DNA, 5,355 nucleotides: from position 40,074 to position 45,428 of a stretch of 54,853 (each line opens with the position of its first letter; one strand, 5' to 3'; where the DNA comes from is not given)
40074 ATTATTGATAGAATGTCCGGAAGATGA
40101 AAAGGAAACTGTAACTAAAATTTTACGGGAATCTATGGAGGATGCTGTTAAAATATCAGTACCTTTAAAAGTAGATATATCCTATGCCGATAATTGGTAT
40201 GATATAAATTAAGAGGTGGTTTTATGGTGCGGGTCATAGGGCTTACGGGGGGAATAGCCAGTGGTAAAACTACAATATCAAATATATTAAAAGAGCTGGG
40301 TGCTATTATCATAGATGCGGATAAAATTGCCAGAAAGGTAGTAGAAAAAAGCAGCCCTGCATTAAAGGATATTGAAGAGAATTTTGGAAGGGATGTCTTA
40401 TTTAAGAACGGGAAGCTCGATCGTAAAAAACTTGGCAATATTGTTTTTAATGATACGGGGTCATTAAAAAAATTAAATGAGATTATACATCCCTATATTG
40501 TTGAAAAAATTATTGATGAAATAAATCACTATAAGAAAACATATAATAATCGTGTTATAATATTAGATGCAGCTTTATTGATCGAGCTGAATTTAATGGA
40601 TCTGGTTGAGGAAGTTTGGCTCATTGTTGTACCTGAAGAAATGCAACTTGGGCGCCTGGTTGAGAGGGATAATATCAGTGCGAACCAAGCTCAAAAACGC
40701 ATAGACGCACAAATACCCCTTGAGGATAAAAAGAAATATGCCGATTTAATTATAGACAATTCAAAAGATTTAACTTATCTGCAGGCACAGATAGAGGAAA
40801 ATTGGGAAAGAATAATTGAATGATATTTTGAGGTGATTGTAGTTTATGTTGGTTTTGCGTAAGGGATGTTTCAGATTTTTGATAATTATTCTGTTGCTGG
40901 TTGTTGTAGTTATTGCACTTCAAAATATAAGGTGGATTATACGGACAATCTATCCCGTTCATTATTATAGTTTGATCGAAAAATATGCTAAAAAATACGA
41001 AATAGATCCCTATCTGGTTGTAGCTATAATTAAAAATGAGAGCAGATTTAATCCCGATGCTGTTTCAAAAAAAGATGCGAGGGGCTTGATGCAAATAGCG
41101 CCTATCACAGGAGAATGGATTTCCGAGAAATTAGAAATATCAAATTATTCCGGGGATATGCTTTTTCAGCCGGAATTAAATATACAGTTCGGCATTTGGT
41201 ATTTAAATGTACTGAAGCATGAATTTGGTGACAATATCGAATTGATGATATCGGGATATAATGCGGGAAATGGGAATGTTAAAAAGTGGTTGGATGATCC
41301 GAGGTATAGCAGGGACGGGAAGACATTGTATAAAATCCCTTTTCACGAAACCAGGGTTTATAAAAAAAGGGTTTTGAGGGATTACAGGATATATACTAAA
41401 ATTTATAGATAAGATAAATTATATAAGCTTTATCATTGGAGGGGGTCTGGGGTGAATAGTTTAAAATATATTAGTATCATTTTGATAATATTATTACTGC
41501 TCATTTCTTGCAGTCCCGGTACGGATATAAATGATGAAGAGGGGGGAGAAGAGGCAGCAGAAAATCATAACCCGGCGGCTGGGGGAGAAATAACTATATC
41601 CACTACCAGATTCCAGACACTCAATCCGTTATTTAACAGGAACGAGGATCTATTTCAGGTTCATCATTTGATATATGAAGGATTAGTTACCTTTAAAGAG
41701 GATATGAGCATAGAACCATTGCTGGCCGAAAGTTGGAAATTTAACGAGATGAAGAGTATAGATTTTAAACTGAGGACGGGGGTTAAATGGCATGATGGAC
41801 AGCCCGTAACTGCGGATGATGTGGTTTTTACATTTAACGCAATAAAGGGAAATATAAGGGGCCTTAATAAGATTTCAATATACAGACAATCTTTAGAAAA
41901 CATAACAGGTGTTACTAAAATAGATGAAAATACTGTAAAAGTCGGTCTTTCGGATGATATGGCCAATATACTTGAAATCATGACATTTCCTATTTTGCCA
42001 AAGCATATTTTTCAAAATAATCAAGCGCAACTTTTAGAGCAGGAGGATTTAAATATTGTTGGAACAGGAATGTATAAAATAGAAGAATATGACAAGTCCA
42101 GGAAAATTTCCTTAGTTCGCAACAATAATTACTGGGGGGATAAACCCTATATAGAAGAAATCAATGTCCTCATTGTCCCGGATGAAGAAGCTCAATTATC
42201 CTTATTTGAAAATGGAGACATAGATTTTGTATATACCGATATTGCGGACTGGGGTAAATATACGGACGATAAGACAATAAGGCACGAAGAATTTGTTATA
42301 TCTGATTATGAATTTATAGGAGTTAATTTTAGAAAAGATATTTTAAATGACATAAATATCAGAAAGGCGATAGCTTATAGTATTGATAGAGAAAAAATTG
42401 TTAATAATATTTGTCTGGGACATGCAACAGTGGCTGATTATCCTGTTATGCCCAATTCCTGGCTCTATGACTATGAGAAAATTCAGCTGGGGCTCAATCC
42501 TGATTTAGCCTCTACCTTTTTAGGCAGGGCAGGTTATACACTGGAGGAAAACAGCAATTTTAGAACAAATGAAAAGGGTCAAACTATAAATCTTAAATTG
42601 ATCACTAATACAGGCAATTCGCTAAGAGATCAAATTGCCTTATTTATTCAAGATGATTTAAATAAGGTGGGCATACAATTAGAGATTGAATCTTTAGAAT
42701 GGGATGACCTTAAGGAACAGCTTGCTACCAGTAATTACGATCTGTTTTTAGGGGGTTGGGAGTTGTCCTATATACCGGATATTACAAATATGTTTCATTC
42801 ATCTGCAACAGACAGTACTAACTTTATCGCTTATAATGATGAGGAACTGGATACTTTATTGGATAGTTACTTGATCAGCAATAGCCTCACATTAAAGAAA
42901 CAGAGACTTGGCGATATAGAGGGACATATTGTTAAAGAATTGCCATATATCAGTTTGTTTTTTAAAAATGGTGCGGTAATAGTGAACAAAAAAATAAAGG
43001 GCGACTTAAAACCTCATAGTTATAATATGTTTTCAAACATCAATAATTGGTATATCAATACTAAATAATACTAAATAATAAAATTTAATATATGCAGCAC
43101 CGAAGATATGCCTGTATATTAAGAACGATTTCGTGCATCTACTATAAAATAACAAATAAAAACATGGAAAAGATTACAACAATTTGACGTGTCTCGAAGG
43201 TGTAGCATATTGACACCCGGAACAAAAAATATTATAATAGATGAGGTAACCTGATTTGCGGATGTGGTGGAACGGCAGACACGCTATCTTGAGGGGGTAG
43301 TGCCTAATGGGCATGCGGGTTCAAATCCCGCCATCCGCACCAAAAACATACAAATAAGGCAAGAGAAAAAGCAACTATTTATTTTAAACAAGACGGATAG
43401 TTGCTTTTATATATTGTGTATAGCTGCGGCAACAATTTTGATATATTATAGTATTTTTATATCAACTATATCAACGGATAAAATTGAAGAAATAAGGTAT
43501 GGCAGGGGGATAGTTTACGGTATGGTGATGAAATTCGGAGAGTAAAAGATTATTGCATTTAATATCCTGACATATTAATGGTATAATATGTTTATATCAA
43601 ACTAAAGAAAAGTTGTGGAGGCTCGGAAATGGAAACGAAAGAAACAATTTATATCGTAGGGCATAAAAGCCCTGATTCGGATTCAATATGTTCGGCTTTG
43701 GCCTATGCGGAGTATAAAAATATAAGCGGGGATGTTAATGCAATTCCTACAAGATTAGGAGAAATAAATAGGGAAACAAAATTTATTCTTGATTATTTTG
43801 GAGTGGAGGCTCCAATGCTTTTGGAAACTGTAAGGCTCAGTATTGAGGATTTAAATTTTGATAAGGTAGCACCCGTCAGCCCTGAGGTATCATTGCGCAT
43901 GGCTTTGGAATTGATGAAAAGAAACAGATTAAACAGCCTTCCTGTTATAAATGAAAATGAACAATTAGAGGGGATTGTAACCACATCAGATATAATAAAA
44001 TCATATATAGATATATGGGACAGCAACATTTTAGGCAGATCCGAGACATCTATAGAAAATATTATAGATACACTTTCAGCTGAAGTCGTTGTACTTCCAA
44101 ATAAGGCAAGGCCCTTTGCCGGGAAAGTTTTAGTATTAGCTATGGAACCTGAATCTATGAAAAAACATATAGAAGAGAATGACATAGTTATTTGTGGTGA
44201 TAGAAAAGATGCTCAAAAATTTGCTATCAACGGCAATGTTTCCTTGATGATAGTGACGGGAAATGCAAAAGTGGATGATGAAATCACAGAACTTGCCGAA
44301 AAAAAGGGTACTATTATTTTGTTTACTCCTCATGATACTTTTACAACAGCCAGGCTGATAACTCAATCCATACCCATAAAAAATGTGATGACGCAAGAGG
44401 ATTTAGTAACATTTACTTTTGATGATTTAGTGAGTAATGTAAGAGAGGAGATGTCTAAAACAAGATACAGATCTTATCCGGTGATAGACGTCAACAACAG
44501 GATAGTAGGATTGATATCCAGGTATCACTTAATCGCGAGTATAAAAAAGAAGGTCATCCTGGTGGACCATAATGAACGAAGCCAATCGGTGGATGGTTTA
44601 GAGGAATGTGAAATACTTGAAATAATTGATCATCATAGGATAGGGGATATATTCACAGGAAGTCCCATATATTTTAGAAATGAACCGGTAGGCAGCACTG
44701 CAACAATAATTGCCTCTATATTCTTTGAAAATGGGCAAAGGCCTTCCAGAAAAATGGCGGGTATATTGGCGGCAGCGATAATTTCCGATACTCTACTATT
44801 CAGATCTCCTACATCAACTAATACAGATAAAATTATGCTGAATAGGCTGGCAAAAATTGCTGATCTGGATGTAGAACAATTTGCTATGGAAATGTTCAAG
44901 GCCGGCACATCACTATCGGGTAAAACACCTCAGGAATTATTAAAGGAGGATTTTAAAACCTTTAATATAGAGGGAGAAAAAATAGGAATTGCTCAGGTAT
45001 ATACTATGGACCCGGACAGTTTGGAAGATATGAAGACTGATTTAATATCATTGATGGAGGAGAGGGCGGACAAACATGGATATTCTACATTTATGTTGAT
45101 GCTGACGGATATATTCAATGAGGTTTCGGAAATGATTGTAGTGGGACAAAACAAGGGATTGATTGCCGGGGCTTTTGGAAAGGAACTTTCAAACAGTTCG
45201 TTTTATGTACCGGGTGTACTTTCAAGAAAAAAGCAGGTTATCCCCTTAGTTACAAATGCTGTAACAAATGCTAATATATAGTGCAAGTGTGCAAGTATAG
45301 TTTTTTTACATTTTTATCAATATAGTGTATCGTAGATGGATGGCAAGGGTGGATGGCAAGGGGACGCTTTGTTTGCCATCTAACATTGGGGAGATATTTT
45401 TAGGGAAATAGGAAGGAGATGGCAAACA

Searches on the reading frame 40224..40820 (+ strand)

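Call 42: search_protein_families(library=pfam, proteins=[window:40224-40820:+], max_evalue=0.00001)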
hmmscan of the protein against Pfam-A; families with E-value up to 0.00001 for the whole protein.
window:40224-40820:+ (199 aa): 1 family
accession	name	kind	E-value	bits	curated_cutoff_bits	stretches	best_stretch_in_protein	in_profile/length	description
PF01121.26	CoaE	-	1.2e-57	194.9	27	1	4-182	2-177/180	Dephospho-CoA kinase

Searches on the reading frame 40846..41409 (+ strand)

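Call 42: search_protein_families(library=pfam, proteins=[window:40846-41409:+], max_evalue=0.00001)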
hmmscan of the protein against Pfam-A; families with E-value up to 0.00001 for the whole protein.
window:40846-41409:+ (188 aa): 1 family
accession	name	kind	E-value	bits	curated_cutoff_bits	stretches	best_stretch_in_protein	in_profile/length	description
PF01464.25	SLT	-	1.1e-32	112.5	21.3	1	43-151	2-107/117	Transglycosylase SLT domain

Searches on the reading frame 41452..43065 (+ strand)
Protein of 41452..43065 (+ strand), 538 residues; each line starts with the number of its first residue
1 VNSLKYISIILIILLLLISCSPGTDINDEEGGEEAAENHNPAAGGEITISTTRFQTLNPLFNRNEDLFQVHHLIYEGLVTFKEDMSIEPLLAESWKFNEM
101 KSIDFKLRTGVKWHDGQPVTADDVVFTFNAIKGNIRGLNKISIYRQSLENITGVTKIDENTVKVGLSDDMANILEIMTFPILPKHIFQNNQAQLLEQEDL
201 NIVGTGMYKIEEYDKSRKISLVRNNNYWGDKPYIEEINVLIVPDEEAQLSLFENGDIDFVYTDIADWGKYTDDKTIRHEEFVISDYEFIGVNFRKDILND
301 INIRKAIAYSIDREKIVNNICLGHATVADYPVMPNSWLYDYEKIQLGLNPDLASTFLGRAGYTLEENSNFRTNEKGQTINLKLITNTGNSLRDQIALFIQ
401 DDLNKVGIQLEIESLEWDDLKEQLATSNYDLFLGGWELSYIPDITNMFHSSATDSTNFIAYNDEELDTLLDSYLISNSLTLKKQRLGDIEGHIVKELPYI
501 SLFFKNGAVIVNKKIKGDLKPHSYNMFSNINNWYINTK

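Call 42: search_protein_families(library=pfam, proteins=[window:41452-43065:+], max_evalue=0.00001)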
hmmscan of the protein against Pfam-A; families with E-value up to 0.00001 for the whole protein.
window:41452-43065:+ (538 aa): 1 family
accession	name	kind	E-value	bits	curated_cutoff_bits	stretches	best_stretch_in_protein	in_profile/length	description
PF00496.27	SBP_bac_5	-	1.5e-82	278.1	32.4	1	87-450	2-360/368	Bacterial extracellular solute-binding proteins, family 5 Middle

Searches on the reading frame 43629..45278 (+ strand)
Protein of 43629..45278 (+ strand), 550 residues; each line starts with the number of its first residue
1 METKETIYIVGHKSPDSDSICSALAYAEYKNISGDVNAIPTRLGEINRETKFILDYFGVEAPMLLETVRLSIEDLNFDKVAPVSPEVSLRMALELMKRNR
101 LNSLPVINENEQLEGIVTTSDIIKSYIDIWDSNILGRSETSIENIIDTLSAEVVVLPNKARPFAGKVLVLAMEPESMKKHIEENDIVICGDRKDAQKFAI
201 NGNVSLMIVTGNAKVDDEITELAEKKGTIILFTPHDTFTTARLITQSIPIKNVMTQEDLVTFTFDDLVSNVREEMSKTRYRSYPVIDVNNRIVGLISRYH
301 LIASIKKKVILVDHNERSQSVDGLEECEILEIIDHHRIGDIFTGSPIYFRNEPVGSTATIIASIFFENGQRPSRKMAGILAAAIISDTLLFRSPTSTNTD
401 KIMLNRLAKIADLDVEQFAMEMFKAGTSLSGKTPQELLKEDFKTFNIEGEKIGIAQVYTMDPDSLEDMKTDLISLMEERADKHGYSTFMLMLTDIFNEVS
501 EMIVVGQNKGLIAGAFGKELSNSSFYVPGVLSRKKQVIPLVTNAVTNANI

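Call 42: search_protein_families(library=pfam, proteins=[window:43629-45278:+], max_evalue=0.00001)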
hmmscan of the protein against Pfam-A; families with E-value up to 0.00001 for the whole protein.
window:43629-45278:+ (550 aa): 4 families
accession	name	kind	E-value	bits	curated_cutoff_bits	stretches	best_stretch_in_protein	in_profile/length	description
PF02833.19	DHHA2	-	1.3e-35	123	27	1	420-544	1-126/126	DHHA2 domain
PF07085.17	DRTGG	-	1.9e-27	95.6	25.2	1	144-246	1-104/105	DRTGG domain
PF00571.33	CBS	-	7.2e-23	81.1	24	2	74-126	3-55/57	CBS domain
PF01368.27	DHH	-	9.6e-23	81.2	28.1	1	6-384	1-125/125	DHH family, N-terminal domain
